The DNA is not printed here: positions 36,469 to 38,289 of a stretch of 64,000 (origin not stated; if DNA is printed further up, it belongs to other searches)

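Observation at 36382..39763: KaiC-like double-RecA ATPase paired with a hybrid histidine kinase with an N-terminal pseudo-receiver; no KaiA or KaiB nearby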

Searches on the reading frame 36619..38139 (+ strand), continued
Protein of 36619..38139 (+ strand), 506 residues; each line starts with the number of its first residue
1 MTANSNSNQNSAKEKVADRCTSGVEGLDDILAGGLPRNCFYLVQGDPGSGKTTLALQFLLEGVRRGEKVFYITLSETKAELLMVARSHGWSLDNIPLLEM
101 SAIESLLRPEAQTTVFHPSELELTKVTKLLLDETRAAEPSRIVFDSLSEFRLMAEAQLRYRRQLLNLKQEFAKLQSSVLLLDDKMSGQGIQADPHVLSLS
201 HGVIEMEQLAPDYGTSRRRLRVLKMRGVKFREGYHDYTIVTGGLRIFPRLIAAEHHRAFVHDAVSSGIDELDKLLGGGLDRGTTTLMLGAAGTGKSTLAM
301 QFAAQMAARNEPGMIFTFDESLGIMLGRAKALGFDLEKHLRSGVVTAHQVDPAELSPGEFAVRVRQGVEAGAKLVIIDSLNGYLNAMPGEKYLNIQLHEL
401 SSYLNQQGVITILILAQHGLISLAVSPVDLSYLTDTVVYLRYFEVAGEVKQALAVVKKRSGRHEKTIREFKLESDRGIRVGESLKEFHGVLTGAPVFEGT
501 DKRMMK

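Call 45: search_solved_structures(query=window:36619-38139:+, max_evalue=2e-50, show_alignments=5)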
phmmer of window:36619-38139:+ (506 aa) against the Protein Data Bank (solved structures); distinct sequences matched with E-value up to 2e-50: 10.
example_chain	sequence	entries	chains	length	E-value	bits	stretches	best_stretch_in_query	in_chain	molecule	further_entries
8zn5_B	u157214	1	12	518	2.2e-55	191.8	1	17-502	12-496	KaiC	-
8zn6_F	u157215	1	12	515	4.4e-51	177.7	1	5-501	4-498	KaiC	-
7dyk_A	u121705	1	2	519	1e-50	176.5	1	6-501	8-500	Circadian clock protein kinase KaiC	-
3k0f_A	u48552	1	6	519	1.2e-50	176.2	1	6-501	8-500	Circadian clock protein kinase KaiC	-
1u9i_A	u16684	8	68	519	1.4e-50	176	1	6-501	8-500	KaiC | Circadian clock protein kinase kaiC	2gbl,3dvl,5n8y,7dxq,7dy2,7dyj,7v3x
3jzm_A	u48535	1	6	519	1.4e-50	176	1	6-501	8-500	Circadian clock protein kinase kaiC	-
7dyi_A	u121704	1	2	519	1.4e-50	176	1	6-501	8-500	Circadian clock protein kinase KaiC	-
1tf7_A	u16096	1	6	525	1.5e-50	175.9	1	6-501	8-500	KaiC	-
7wdc_A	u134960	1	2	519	1.5e-50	175.9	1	6-501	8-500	Circadian clock protein kinase KaiC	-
3k0e_A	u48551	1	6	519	1.5e-50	175.9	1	6-501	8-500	Circadian clock protein kinase KaiC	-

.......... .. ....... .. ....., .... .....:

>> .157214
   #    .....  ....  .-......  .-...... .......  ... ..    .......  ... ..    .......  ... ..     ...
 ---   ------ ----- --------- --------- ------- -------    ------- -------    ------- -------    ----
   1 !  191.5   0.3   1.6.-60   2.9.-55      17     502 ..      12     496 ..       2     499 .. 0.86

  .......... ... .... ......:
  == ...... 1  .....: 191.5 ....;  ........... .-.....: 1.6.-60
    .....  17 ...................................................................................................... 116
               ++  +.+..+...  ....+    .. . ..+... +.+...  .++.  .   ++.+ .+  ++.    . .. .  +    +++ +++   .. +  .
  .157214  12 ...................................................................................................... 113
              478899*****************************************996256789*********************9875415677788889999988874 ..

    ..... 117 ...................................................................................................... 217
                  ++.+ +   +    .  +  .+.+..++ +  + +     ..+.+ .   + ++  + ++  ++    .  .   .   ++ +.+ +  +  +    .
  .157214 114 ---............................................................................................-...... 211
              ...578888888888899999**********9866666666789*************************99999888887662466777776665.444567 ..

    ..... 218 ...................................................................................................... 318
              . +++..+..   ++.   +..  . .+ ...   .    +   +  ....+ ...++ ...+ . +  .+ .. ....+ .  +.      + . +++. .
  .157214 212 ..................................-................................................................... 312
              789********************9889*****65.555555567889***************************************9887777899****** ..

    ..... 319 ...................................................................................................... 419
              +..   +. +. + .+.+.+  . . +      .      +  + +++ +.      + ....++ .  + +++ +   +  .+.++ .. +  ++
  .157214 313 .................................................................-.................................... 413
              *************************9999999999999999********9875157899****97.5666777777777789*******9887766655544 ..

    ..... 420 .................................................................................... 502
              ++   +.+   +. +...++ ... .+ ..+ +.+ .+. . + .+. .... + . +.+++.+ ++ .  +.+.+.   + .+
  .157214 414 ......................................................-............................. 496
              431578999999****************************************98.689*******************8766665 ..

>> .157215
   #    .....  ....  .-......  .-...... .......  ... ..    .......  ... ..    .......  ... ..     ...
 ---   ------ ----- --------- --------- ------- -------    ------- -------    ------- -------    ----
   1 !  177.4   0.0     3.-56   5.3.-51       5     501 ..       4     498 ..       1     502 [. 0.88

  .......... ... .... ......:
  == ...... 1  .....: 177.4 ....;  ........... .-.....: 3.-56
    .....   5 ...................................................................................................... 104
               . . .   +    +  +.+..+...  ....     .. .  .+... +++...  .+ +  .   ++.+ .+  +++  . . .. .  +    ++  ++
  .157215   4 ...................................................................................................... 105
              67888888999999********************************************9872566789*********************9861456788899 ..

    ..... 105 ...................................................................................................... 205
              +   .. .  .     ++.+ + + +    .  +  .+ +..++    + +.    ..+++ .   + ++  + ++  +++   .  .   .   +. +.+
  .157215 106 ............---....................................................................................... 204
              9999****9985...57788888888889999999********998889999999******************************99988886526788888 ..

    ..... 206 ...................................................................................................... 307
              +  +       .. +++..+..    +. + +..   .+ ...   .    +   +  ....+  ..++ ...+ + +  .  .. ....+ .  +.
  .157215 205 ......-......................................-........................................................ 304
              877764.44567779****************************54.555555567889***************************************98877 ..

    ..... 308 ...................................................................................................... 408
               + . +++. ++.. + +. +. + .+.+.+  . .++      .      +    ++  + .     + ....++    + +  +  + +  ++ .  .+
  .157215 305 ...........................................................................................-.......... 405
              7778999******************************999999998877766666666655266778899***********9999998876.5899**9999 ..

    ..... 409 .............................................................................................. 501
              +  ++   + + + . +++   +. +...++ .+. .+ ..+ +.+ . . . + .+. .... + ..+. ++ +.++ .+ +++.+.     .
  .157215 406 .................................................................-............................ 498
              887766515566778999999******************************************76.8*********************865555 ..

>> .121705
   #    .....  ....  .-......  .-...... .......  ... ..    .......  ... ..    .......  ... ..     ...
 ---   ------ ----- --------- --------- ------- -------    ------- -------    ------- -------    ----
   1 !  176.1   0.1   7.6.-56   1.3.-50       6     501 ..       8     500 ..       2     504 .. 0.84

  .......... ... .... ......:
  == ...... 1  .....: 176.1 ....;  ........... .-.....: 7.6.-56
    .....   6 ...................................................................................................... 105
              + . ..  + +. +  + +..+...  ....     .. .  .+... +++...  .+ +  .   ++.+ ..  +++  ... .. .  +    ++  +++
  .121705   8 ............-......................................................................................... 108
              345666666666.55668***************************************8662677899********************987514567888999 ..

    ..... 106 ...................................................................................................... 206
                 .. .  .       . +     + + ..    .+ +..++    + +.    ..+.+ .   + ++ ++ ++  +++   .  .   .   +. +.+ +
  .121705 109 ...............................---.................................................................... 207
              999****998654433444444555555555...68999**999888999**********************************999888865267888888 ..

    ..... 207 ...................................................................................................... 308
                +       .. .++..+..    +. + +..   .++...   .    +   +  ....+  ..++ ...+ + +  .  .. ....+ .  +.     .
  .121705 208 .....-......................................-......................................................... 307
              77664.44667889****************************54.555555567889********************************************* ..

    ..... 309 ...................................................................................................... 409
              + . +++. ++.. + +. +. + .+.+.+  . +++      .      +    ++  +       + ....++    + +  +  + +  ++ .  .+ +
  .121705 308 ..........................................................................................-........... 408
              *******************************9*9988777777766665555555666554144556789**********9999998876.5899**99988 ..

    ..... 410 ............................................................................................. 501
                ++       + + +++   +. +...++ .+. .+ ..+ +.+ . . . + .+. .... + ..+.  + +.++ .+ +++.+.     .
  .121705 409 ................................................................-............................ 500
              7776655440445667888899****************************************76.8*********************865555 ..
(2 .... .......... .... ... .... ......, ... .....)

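Call 83: search_protein_families(library=padloc, proteins=[window:36619-38139:+], max_evalue=0.001)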
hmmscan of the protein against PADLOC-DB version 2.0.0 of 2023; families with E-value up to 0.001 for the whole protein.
window:36619-38139:+ (506 aa): 8 families
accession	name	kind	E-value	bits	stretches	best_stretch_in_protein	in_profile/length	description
PDLC04140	mad8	-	1.1e-13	49.4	2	35-174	24-127/314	mads_8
PDLC02350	AbiO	-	1.4e-06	25.4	1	8-96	182-249/468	AbiO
PDLC02195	IetA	-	1.4e-05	22.6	0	269-307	124-162/395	-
PDLC02372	Nhi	-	3e-05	20.9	0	34-98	198-257/470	-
PDLC05079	PDC-S73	-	3.5e-05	20.8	0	40-73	193-226/752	-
PDLC02196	IetA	-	8.2e-05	20.2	0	267-306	107-146/374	-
PDLC00915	TRIP13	-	0.00067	17.1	0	285-308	66-89/302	TRIP13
PDLC00104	GajB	-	0.00076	16.3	0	38-56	15-33/574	UrvD helicase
